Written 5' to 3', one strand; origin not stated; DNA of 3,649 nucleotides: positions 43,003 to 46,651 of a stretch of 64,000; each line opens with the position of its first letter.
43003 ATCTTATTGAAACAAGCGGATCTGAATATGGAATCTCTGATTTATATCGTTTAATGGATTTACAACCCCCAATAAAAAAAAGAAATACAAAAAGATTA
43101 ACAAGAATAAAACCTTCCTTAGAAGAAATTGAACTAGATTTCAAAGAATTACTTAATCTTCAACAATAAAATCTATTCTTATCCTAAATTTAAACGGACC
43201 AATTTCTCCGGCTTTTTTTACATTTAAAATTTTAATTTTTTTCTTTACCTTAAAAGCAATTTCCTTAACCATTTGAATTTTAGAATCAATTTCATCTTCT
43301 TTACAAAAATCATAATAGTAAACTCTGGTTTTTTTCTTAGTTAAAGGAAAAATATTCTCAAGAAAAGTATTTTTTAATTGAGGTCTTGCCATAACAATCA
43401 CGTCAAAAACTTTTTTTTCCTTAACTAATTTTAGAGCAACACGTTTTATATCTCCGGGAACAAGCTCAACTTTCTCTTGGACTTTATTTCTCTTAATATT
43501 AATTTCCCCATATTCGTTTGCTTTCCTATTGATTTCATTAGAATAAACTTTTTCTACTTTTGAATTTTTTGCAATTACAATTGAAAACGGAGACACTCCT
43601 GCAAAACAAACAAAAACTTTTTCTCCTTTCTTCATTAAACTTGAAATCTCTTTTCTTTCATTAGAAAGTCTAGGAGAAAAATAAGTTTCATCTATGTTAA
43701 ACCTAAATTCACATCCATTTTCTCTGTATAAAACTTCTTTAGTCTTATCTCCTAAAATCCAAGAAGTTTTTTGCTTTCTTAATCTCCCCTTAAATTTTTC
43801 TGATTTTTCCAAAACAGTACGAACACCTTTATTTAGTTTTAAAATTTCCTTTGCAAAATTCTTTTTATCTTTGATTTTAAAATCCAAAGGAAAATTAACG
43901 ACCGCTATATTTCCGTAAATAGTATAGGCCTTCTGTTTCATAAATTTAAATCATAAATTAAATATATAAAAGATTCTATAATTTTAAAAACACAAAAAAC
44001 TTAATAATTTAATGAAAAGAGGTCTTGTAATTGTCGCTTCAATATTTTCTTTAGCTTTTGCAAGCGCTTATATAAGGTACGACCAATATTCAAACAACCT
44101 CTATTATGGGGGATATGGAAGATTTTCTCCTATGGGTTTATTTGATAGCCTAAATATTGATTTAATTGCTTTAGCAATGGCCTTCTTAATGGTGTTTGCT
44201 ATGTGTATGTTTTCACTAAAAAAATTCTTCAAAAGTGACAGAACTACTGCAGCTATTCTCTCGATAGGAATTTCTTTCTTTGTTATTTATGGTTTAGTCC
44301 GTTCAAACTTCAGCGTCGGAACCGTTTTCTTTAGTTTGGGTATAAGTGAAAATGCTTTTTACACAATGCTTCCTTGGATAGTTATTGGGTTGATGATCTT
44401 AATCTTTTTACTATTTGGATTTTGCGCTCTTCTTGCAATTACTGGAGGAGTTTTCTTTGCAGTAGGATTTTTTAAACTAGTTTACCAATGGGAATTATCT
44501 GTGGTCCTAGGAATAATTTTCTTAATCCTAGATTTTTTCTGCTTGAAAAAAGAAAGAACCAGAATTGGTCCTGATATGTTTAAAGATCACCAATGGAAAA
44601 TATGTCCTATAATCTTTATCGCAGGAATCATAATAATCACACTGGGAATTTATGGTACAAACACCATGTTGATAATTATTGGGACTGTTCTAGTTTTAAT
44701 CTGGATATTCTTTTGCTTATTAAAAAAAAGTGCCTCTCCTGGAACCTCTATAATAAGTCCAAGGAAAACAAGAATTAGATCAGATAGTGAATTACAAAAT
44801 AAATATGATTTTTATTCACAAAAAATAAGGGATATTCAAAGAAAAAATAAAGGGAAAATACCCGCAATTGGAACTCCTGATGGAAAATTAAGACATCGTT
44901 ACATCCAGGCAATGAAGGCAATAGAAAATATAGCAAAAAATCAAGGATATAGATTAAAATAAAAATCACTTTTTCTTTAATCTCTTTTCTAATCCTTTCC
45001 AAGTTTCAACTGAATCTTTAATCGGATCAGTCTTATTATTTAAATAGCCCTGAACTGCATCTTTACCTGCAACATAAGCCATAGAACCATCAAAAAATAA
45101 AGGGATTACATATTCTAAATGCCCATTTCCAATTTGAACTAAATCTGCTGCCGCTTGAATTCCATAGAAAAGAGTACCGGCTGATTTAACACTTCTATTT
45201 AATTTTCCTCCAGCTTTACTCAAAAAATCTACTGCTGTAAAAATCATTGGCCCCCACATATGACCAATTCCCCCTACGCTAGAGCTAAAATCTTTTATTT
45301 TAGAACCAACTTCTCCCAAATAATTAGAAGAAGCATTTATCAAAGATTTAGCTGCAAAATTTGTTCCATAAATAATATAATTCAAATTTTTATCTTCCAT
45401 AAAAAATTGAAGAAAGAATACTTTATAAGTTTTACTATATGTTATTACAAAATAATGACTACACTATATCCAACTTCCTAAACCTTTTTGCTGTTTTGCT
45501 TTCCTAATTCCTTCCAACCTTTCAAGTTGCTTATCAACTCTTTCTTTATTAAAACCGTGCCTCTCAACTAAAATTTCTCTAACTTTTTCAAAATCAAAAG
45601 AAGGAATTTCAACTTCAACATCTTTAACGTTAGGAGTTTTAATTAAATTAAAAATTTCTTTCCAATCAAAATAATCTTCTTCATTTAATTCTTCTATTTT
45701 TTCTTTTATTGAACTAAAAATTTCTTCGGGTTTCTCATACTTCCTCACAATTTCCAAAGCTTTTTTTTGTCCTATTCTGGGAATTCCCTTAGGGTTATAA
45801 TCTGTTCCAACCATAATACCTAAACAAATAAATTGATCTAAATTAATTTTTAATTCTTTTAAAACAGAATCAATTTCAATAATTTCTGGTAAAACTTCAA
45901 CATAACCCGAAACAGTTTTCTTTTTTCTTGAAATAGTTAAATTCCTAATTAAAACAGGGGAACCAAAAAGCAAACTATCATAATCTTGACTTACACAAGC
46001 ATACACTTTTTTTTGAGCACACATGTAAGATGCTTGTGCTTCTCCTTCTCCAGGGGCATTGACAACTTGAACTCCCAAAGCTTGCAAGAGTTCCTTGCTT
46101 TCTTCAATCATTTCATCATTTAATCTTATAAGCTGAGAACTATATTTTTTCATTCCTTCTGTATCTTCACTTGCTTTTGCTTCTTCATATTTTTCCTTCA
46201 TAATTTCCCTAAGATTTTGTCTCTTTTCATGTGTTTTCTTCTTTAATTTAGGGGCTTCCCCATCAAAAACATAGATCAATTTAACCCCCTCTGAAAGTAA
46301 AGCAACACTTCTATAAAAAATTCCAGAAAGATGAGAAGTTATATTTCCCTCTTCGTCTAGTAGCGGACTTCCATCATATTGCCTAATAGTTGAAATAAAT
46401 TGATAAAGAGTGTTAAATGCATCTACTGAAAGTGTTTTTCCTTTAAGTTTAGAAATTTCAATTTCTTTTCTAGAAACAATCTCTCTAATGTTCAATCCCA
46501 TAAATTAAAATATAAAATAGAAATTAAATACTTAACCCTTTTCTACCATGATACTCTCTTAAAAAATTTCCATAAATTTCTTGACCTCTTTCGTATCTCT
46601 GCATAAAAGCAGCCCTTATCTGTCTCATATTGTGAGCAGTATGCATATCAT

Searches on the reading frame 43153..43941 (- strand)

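Call 49: search_protein_families(library=pfam, proteins=[window:43153-43941:-], max_evalue=0.0001)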
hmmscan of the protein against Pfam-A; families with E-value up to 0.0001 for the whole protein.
window:43153-43941:- (262 aa): 2 families
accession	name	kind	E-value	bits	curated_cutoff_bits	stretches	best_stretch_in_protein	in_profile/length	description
PF02475.24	TRM5-TYW2_MTfase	-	1.1e-33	116.9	28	1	72-235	3-162/164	TRM5/TYW2 methyltransferase domain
PF25133.1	TYW2_N_2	-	7.8e-07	29.6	27.7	1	4-67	19-79/79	TYW2 N-terminal domain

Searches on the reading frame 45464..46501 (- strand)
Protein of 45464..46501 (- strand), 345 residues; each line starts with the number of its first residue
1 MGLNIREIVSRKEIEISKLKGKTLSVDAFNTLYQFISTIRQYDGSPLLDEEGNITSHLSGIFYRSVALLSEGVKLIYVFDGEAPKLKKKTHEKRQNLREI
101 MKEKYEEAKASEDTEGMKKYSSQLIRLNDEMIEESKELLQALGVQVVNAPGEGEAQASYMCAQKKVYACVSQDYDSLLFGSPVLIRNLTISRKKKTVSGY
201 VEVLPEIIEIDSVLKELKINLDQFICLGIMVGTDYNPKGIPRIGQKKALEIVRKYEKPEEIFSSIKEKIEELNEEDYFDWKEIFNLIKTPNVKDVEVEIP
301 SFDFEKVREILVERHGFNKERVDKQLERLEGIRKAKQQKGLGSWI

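Call 50: search_protein_families(library=pfam, proteins=[window:45464-46501:-], max_evalue=0.0001)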
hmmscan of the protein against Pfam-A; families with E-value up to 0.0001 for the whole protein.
window:45464-46501:- (345 aa): 2 families
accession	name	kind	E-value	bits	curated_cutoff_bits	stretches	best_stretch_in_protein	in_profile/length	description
PF00867.23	XPG_I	-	6.9e-27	94.1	24.9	1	143-234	1-89/89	XPG I-region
PF00752.23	XPG_N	-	1.1e-16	61.6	22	1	8-98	13-98/101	XPG N-terminal domain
